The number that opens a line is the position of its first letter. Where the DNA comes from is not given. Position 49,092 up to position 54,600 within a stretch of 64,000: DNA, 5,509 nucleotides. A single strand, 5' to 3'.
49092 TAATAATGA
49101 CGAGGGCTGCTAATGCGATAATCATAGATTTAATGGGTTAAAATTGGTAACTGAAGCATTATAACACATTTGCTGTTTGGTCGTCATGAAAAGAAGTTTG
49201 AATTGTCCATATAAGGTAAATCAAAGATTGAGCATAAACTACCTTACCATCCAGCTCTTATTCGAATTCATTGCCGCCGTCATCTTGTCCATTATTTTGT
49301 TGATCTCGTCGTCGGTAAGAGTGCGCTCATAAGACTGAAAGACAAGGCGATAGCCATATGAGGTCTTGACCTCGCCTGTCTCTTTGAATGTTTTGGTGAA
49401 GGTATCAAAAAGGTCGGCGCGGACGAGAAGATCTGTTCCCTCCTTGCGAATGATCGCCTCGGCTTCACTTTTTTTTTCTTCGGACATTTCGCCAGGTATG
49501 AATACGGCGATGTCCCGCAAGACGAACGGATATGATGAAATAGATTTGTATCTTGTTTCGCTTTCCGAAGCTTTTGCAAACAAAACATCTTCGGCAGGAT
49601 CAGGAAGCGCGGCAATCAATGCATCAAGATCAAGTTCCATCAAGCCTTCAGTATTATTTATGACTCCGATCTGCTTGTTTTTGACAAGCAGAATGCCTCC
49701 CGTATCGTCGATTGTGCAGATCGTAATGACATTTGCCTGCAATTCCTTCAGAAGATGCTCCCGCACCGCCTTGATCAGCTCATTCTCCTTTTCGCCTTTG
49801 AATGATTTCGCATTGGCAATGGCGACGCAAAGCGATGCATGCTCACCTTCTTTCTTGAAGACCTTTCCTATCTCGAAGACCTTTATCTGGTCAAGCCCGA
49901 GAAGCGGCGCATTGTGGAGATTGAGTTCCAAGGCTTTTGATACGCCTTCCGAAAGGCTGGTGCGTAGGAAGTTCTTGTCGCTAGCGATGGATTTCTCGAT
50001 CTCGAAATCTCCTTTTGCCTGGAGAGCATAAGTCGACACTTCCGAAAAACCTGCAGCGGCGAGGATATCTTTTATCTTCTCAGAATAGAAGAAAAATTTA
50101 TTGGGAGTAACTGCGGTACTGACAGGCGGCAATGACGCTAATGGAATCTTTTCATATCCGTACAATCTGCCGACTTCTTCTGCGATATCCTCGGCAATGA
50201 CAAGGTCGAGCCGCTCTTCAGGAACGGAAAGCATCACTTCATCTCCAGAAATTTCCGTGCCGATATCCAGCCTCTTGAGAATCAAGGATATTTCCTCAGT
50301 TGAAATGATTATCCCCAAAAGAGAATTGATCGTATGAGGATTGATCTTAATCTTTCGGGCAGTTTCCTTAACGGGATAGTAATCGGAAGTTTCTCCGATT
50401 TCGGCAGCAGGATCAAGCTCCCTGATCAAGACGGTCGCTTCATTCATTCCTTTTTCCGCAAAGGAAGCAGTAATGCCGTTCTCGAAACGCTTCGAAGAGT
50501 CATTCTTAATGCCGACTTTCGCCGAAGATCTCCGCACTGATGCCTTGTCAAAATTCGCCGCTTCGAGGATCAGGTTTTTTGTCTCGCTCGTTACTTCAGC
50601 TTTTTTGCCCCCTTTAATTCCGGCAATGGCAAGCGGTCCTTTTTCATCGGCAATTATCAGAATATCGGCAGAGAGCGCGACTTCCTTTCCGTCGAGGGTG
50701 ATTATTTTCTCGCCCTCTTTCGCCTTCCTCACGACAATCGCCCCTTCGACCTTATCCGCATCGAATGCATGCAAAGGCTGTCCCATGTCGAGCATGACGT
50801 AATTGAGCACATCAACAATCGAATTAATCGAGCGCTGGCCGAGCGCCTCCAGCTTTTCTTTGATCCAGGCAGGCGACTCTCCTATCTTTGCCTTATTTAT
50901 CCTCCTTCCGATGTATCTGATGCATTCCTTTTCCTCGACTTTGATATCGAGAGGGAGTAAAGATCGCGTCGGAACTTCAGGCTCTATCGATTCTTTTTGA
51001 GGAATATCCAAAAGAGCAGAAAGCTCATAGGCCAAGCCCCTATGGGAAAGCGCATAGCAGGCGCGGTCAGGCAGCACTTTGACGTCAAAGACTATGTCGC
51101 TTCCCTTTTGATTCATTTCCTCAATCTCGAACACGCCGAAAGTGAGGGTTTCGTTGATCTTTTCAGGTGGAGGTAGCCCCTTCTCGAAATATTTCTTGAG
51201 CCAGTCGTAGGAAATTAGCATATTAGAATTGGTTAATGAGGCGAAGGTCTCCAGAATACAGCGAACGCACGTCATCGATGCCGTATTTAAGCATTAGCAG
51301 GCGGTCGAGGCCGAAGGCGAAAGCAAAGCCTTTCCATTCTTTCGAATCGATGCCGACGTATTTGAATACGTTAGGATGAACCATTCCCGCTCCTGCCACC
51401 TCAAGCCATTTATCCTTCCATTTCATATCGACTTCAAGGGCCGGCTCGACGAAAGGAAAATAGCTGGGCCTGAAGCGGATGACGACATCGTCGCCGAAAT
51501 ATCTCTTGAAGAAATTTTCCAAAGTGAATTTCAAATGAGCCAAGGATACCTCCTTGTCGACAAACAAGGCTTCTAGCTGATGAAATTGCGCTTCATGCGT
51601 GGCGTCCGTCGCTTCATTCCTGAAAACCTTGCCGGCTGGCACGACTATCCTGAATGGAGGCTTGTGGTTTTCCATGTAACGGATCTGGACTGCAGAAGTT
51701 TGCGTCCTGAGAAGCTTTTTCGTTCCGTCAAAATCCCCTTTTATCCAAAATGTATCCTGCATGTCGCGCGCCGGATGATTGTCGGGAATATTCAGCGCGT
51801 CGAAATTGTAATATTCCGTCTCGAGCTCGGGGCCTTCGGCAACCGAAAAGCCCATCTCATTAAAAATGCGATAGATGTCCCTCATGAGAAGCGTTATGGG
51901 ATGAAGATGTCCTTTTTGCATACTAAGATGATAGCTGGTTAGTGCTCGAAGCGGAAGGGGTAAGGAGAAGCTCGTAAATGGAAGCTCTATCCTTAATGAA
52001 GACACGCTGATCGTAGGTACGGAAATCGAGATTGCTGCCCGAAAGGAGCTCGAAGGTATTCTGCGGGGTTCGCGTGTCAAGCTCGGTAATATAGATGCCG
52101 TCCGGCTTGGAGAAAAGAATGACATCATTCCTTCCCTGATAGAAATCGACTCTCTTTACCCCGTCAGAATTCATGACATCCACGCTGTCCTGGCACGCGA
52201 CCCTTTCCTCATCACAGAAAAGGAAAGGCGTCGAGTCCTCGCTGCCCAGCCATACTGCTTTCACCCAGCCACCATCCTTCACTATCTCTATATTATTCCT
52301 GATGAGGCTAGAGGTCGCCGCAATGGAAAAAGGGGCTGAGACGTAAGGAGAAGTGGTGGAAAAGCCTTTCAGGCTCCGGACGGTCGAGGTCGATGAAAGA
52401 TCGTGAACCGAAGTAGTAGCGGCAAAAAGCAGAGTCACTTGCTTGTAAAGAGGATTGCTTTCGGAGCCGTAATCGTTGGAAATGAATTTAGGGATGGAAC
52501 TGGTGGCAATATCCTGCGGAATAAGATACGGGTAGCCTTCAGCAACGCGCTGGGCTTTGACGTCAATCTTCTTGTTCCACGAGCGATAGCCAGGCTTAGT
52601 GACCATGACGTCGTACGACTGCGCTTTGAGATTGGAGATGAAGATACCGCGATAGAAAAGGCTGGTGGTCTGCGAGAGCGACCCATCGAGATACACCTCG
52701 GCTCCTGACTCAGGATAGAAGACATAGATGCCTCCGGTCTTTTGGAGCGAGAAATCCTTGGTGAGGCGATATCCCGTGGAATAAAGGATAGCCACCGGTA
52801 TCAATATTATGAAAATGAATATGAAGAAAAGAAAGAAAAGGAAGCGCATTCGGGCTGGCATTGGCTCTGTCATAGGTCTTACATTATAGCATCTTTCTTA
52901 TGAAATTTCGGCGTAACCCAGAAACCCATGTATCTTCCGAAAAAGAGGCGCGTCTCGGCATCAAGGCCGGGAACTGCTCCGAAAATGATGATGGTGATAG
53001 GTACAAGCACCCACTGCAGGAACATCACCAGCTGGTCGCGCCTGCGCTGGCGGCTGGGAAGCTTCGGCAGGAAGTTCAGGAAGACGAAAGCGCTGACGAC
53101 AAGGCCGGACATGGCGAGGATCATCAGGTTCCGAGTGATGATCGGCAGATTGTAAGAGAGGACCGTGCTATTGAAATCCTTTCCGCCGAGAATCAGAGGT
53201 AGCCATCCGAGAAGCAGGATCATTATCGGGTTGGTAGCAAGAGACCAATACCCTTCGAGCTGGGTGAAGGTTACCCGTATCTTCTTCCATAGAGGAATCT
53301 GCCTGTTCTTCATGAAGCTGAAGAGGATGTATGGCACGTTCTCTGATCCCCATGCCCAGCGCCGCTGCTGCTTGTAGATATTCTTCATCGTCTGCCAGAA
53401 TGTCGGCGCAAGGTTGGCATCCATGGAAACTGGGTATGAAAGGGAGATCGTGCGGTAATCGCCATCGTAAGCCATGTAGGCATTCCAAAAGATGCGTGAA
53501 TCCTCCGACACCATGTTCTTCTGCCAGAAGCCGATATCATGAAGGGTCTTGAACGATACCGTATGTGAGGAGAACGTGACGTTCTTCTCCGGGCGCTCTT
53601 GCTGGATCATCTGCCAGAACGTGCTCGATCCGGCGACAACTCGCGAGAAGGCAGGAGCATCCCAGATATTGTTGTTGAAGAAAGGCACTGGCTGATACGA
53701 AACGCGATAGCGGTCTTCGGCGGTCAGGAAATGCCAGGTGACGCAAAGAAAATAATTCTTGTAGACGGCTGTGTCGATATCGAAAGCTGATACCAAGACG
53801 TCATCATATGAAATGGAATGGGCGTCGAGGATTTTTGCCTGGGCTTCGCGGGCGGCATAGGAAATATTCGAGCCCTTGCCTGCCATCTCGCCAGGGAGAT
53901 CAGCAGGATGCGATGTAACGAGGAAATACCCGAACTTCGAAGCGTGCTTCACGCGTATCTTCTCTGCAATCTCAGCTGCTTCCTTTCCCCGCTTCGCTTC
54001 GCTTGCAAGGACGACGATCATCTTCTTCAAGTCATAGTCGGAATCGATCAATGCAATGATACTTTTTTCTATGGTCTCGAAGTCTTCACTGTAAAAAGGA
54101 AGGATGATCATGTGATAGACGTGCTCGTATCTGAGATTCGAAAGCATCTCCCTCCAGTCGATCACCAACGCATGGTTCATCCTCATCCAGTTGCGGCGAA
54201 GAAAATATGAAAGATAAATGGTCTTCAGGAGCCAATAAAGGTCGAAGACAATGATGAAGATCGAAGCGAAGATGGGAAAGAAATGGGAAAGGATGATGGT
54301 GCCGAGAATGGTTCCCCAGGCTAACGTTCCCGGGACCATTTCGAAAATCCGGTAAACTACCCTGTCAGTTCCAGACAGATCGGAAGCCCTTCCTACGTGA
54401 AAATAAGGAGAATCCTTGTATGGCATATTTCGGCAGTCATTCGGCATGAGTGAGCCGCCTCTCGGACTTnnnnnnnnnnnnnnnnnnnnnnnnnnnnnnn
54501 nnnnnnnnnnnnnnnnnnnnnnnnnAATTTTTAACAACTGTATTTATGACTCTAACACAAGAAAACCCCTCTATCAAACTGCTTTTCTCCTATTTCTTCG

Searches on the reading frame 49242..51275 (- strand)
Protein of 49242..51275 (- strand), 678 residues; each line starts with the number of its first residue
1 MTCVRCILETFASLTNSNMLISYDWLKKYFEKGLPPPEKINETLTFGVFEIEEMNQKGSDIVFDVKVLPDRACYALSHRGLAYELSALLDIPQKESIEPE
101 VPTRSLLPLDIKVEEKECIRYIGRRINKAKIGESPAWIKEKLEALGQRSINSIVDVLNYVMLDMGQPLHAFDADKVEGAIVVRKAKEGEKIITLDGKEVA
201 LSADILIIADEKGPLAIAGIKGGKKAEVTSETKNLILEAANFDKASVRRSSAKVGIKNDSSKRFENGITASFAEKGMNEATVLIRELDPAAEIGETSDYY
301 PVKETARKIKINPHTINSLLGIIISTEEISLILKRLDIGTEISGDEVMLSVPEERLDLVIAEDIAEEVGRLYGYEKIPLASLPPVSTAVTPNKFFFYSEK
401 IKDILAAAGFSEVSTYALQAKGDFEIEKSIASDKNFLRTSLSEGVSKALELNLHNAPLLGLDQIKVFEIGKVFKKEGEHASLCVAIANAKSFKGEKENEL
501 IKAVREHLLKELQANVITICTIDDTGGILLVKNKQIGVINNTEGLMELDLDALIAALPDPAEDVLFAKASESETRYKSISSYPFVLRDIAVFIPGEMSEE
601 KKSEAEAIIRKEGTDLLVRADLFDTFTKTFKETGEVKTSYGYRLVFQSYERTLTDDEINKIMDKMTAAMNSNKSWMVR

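Call 45: search_protein_families(library=pfam, proteins=[window:49242-51275:-], max_evalue=0.00001)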
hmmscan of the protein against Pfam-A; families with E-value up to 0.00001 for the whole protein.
window:49242-51275:- (678 aa): 4 families
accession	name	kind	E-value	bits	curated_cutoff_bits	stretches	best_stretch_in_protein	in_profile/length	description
PF03483.22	B3_4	-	8.8e-62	208.2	29.3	1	118-287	2-172/174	B3/4 domain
PF03147.19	FDX-ACB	-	1.9e-17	63.9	31.1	1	580-672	1-88/94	Ferredoxin-fold anticodon binding domain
PF03484.21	B5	-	5.4e-17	62.2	28.6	1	309-374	1-67/67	tRNA synthetase B5 domain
PF17759.6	tRNA_synthFbeta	-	3.1e-11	43.6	22.4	1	382-514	5-159/214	Phenylalanyl tRNA synthetase beta chain CLM domain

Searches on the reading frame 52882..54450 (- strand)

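Call 45: search_protein_families(library=pfam, proteins=[window:52882-54450:-], max_evalue=0.00001)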
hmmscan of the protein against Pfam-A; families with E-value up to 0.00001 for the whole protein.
window:52882-54450:- (523 aa): 1 family
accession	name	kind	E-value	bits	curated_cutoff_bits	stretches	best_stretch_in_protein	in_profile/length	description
PF13632.12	Glyco_trans_2_3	-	1.2e-06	28.9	27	1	224-420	6-178/198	Glycosyl transferase family group 2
